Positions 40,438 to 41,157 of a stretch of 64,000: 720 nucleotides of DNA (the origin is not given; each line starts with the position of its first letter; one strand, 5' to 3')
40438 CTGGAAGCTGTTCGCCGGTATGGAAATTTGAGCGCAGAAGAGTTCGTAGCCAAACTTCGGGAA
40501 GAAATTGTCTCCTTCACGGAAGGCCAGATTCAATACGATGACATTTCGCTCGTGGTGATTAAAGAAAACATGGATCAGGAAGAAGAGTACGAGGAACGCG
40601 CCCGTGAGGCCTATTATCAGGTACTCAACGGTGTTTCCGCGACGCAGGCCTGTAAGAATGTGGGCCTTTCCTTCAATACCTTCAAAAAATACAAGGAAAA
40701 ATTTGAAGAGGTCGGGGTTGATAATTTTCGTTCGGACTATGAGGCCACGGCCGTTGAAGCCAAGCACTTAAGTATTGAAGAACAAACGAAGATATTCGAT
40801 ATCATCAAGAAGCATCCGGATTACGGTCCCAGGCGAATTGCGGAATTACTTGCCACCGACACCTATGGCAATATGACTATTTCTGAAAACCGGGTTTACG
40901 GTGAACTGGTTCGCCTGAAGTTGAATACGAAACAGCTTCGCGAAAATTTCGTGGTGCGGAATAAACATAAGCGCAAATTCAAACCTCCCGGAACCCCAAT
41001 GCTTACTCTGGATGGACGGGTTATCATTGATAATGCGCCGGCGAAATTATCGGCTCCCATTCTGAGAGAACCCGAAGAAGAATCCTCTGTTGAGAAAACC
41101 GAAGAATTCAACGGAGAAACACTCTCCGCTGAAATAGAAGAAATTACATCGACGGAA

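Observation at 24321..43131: Candidate regulated T9SS cargo locus: giant CTD adhesin + dedicated PorV-like shuttle + partner-switching sensor phosphatase/kinase + STAS antagonist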

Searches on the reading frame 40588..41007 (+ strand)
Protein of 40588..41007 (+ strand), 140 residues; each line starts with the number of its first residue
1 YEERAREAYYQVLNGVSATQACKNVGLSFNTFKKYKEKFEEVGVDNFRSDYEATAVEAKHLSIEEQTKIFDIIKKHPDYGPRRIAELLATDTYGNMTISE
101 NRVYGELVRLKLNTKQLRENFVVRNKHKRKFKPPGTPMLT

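Call 43: search_solved_structures(query=A2, max_evalue=1, show_alignments=2)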
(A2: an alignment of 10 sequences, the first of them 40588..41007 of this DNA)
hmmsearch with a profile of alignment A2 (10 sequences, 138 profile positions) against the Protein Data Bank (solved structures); distinct sequences matched with E-value up to 1: 6.
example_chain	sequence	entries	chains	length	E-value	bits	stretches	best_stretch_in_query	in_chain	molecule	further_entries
8b6h_EC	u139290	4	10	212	0.0096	19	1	106-134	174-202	COXTT27 | COXTT3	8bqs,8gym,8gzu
6xr1_A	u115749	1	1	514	0.056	16.5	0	4-58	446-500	dTor_9x57R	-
3fix_A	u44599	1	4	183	0.13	15.3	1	40-112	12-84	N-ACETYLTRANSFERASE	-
3o60_A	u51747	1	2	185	0.16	15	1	13-59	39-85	Lin0861 protein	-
36of_A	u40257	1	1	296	0.39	13.8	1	19-71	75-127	aHE15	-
6xr2_A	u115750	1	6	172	0.75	12.9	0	4-59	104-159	dTor_3x57R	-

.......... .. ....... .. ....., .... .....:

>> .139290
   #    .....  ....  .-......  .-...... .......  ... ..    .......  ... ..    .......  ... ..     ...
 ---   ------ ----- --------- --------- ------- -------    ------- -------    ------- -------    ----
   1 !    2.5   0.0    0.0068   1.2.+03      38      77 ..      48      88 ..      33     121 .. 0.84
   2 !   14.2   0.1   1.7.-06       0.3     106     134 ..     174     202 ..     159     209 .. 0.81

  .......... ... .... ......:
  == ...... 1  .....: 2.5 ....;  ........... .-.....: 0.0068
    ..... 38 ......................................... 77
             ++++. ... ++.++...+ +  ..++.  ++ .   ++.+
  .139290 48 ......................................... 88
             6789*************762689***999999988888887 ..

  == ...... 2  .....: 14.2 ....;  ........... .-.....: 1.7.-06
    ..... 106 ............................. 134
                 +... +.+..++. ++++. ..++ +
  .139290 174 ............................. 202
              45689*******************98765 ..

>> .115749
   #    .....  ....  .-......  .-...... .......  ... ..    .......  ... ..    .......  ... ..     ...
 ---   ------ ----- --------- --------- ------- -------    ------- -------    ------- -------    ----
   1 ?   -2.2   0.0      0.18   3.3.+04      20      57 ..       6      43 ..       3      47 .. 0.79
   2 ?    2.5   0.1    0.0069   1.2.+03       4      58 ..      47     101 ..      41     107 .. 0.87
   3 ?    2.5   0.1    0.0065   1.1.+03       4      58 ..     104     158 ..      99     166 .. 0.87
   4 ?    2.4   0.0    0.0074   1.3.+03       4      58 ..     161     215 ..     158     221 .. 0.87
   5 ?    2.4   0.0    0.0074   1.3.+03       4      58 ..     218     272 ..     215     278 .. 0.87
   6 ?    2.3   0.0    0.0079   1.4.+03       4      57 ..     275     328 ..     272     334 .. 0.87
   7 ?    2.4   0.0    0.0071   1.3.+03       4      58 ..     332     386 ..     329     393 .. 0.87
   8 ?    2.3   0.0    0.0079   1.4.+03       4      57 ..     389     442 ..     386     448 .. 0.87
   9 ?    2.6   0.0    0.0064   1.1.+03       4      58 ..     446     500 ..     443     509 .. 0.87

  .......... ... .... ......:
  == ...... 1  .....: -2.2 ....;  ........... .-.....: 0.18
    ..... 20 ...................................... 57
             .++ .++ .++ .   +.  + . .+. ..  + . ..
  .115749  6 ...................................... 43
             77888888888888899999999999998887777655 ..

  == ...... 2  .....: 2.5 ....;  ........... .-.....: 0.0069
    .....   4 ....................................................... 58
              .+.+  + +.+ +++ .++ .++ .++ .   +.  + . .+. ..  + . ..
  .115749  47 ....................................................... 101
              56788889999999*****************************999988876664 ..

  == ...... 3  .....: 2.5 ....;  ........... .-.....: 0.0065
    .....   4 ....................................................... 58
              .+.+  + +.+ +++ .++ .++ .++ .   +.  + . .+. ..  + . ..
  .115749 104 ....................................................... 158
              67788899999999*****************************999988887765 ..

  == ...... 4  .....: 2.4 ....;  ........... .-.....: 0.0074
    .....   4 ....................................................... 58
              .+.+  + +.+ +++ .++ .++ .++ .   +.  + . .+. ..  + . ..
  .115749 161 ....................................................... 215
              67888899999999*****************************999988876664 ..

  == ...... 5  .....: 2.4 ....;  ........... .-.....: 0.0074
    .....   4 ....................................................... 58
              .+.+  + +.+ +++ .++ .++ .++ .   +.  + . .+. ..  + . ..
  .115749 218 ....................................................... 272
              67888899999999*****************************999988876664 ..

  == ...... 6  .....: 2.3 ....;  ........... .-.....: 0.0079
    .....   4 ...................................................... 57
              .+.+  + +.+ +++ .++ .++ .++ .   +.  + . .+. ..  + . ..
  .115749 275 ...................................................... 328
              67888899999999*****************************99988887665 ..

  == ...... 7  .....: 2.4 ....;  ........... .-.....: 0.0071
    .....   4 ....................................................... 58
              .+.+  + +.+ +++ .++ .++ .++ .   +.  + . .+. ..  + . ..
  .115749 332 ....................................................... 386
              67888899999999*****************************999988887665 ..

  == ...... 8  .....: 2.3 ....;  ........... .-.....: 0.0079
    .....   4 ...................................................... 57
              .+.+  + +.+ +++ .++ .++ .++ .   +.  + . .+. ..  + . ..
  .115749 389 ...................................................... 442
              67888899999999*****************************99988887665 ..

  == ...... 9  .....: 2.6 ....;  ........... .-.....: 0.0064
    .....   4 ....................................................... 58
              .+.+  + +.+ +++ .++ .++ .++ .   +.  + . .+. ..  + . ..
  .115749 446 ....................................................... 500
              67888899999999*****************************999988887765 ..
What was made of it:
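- A PDB sequence search with the HTH profile found nothing significant (call 43).
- Tried and rejected: A PDB sequence search with the HTH-like profile gave no significant relative (call 43).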

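Call 44: search_protein_families(library=pfam, alignment_id=A2, max_evalue=0.01)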
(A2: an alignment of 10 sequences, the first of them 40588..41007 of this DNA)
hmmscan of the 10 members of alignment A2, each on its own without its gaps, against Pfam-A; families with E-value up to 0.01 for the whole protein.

A. member 1, window:40588-41007:+ (140 aa): 3 families
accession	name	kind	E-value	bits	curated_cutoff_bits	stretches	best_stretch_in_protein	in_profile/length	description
PF13565.12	HTH_32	-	0.00059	20.8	33.7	1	31-104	1-70/73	Homeodomain-like domain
PF13551.12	HTH_29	-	0.0018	18.8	28.1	1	14-47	10-44/64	Winged helix-turn helix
PF13276.12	HTH_21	-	0.0092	16.6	28.1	0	68-104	9-44/60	HTH-like domain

B. families by the number of members that match (of 10 scanned): 12 families
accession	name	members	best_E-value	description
PF13518.12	HTH_28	7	9.4e-11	Helix-turn-helix domain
PF13565.12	HTH_32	7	8.7e-09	Homeodomain-like domain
PF13384.12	HTH_23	6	1.5e-07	Homeodomain-like domain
PF13551.12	HTH_29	6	1.8e-07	Winged helix-turn helix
PF01527.26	HTH_Tnp_1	5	0.00012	Transposase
PF13276.12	HTH_21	3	7.2e-05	HTH-like domain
PF02796.21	HTH_7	1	0.0025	Helix-turn-helix domain of resolvase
PF08281.18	Sigma70_r4_2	1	0.0059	Sigma-70, region 4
PF20901.3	Sf6_terminase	1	0.0062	Bacteriophage Sf6, terminase small subunit-like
PF22715.1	SNaCT9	1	0.0064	Short NACHT-associated C-Terminal domain, family 9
PF16459.11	Phage_TAC_13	1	0.009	Phage tail assembly chaperone, TAC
PF20432.4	Xre-like-HTH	1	0.0093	Antitoxin Xre-like helix-turn-helix domain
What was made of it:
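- In the window copy the HTH match is below Pfam thresholds (call 44).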
